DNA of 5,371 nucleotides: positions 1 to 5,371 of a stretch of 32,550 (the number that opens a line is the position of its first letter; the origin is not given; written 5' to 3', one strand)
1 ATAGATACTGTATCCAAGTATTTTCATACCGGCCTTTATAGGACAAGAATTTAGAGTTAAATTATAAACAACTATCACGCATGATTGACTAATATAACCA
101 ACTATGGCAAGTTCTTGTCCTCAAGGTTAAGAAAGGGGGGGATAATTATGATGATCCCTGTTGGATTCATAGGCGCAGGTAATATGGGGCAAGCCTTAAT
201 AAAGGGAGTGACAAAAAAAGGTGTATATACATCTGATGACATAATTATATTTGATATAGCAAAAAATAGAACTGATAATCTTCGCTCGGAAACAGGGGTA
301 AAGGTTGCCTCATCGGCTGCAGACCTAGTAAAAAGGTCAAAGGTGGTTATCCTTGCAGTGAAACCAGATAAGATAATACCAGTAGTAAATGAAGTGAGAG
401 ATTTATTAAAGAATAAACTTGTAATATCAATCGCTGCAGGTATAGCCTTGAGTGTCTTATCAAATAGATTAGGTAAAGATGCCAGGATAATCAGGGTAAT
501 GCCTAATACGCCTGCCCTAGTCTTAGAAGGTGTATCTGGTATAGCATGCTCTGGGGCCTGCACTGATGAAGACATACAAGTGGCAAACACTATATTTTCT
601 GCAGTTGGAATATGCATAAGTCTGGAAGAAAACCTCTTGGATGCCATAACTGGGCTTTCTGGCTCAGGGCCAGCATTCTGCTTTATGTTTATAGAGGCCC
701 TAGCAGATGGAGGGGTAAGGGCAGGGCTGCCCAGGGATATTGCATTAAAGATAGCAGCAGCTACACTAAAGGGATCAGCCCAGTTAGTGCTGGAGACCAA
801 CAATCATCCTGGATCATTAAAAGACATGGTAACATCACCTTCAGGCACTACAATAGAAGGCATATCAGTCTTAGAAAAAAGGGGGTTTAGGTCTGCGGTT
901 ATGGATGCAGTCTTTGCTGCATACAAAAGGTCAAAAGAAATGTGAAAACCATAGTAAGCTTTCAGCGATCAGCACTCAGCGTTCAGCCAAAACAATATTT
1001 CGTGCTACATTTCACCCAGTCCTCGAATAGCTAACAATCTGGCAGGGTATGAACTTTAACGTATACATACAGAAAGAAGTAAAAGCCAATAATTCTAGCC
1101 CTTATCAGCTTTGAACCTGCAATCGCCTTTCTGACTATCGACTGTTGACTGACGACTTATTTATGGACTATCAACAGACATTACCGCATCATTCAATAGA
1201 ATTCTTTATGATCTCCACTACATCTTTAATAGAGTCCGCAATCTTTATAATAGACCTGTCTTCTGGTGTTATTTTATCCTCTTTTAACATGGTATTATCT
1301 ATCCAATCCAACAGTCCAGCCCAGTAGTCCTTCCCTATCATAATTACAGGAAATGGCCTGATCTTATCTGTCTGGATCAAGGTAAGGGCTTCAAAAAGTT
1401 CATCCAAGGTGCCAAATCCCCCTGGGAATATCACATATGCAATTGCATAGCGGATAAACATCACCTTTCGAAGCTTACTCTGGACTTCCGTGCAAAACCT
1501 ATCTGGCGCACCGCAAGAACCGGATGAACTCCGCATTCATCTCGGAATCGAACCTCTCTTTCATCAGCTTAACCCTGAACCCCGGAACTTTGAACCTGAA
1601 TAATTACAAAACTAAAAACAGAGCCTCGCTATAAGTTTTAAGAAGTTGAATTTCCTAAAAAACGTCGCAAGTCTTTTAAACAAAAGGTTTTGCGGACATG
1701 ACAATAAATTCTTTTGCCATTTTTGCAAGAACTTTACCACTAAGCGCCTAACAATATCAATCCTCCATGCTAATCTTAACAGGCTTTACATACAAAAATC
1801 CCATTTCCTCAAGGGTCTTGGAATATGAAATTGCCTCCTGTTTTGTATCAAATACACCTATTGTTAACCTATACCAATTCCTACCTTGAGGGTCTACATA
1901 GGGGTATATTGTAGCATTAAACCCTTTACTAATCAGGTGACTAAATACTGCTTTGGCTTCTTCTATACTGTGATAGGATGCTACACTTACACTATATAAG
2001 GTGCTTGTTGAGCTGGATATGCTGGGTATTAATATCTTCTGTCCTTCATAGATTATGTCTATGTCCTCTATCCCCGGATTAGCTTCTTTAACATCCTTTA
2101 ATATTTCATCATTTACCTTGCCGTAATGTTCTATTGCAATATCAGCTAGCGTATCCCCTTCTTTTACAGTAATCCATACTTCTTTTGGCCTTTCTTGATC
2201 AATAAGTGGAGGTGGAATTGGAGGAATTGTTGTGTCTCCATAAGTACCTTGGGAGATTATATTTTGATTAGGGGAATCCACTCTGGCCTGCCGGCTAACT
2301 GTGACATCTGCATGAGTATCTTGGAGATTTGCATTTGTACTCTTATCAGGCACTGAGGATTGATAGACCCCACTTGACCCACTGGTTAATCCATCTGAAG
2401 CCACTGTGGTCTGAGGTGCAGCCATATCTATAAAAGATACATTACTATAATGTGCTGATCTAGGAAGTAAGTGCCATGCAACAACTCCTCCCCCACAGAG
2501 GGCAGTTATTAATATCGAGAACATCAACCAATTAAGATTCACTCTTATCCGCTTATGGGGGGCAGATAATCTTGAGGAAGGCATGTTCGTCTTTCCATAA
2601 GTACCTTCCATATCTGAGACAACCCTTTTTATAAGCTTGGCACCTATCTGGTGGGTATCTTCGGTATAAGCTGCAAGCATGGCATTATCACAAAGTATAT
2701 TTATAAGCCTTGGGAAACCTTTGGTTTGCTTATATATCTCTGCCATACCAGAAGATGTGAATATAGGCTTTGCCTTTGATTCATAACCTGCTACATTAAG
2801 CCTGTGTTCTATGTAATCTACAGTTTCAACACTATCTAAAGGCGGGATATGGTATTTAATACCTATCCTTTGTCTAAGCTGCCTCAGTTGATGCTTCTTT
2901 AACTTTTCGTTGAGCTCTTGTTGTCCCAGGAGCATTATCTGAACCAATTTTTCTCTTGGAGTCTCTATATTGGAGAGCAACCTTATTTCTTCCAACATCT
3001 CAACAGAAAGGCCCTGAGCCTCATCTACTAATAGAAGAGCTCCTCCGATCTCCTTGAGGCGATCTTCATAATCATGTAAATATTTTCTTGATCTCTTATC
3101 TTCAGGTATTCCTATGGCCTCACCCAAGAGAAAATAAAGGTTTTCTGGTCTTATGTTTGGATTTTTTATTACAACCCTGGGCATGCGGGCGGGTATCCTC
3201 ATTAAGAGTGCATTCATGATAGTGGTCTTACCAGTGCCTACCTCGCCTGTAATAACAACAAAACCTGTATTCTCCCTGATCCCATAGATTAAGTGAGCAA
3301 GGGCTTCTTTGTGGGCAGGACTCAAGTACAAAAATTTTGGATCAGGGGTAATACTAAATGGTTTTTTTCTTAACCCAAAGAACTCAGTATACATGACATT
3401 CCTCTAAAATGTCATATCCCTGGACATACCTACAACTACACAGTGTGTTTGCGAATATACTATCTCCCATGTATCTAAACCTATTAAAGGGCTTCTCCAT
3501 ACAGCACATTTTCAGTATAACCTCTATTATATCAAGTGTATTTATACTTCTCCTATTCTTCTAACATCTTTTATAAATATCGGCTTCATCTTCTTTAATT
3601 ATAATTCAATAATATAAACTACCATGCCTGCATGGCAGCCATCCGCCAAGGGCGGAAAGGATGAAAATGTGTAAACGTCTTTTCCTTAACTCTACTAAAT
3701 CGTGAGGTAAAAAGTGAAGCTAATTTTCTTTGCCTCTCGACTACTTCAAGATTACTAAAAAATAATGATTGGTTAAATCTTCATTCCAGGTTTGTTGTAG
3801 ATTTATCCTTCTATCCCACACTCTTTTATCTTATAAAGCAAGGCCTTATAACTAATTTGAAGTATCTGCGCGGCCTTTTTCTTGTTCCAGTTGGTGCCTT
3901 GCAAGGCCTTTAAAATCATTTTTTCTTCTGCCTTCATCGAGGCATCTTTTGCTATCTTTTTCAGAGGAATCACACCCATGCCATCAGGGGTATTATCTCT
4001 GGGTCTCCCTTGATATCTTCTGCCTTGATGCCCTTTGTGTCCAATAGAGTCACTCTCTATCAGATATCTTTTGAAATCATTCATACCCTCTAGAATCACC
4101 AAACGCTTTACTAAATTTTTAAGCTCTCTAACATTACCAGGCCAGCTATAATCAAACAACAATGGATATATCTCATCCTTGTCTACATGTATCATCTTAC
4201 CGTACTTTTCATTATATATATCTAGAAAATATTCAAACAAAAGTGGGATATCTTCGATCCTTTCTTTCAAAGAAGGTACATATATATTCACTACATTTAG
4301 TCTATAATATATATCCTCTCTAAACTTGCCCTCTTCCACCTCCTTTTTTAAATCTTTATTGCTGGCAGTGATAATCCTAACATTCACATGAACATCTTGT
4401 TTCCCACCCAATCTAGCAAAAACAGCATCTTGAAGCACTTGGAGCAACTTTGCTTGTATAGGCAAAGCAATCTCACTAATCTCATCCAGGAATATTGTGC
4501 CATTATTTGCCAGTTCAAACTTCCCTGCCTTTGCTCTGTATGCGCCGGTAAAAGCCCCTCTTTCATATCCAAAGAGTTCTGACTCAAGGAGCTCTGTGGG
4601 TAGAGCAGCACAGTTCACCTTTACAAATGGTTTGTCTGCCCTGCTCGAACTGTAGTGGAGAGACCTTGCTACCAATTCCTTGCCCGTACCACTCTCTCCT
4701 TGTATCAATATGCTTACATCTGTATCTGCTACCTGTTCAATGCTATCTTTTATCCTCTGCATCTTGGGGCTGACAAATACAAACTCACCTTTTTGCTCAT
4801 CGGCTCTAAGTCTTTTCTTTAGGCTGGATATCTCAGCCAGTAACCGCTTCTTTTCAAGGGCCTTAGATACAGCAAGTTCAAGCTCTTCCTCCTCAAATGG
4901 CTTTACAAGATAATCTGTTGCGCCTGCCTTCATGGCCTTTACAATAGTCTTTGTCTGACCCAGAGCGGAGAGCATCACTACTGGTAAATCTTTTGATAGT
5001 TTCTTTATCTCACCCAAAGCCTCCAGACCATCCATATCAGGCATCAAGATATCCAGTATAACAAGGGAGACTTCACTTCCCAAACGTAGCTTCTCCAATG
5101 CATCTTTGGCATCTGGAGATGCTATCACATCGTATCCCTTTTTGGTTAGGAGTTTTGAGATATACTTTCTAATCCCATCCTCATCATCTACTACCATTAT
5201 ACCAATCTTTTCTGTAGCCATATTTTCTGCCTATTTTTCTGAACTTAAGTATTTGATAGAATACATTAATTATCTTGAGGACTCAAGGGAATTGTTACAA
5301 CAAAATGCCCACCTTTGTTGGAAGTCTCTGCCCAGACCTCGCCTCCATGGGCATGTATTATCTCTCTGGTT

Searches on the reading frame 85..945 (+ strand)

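Call 42: search_protein_families(library=pfam, proteins=[window:85-945:+], max_evalue=0.0001)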
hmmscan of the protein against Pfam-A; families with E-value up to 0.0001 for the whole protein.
window:85-945:+ (286 aa): 3 families
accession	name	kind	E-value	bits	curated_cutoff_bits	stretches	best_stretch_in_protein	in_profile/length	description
PF14748.11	P5CR_dimer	-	1.6e-42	144.5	25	1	182-286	1-105/105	Pyrroline-5-carboxylate reductase dimerisation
PF03807.23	F420_oxidored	-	1.8e-21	77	21.6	1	26-119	2-94/94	NADP oxidoreductase coenzyme F420-dependent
PF03446.21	NAD_binding_2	-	2.7e-09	37.7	21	1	26-103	2-75/161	NAD binding domain of 6-phosphogluconate dehydrogenase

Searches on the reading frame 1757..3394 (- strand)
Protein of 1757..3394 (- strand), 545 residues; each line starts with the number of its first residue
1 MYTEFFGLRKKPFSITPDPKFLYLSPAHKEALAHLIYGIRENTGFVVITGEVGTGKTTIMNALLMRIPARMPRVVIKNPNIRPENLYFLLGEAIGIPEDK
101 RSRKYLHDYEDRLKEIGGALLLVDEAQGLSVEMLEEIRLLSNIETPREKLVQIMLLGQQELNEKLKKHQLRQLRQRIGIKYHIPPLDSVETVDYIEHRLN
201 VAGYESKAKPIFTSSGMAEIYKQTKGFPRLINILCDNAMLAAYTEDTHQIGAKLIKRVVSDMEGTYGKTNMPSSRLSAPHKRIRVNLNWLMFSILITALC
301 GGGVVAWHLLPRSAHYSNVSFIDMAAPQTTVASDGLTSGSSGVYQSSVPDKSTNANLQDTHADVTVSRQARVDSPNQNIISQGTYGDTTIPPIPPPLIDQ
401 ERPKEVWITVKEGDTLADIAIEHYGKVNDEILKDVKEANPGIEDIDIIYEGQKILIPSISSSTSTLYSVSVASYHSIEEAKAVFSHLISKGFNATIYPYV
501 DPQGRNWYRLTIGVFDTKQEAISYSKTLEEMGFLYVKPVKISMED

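Call 42: search_protein_families(library=pfam, proteins=[window:1757-3394:-], max_evalue=0.0001)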
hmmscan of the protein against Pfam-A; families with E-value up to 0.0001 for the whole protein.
window:1757-3394:- (545 aa): 7 families
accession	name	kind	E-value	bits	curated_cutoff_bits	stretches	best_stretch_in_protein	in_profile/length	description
PF13401.12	AAA_22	-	2.7e-23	83.1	27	1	41-165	3-130/130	AAA domain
PF05036.18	SPOR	-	1.8e-09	38.2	21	1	464-528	2-64/76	SPOR domain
PF01476.26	LysM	-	2.2e-06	27.9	20.9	1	408-457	1-43/43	LysM domain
PF13191.12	AAA_16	-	1.1e-05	26.4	32.6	1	30-71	10-52/167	AAA ATPase domain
PF05489.18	Phage_tail_X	-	1.8e-05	24.7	22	1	410-464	5-59/60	Phage Tail Protein X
PF13604.12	AAA_30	-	5.1e-05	23.5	27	1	40-144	15-113/191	AAA domain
PF20720.3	nSTAND3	-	9.3e-05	22.6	27.2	0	40-67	14-41/155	Novel STAND NTPase 3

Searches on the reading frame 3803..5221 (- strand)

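Call 42: search_protein_families(library=pfam, proteins=[window:3803-5221:-], max_evalue=0.0001)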
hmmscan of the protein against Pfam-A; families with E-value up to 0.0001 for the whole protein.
window:3803-5221:- (472 aa): 8 families
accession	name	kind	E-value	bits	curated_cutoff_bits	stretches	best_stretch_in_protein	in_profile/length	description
PF00158.32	Sigma54_activat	-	6.8e-71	237.8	20.2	1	150-313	4-167/168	Sigma-54 interaction domain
PF00072.30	Response_reg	-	2.5e-29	102.1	30.2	1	8-118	1-110/111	Response regulator receiver domain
PF14532.12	Sigma54_activ_2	-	1.8e-22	80.5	25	1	151-318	4-138/138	Sigma-54 interaction domain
PF25601.1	AAA_lid_14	-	2.6e-18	66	27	1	319-380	1-62/87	AAA+ ATPase lid domain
PF02954.25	HTH_8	-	2.6e-09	37.1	22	1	432-467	6-41/42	Bacterial regulatory protein, Fis family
PF07724.20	AAA_2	-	5.8e-08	33.4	27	1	169-300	4-136/166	AAA domain (Cdc48 subfamily)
PF07728.20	AAA_5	-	5e-07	30.2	22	1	171-290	2-124/139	AAA domain (dynein-related subfamily)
PF01078.27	Mg_chelatase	-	6.1e-05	22.9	20.3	0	226-288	93-157/207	Magnesium chelatase, subunit ChlI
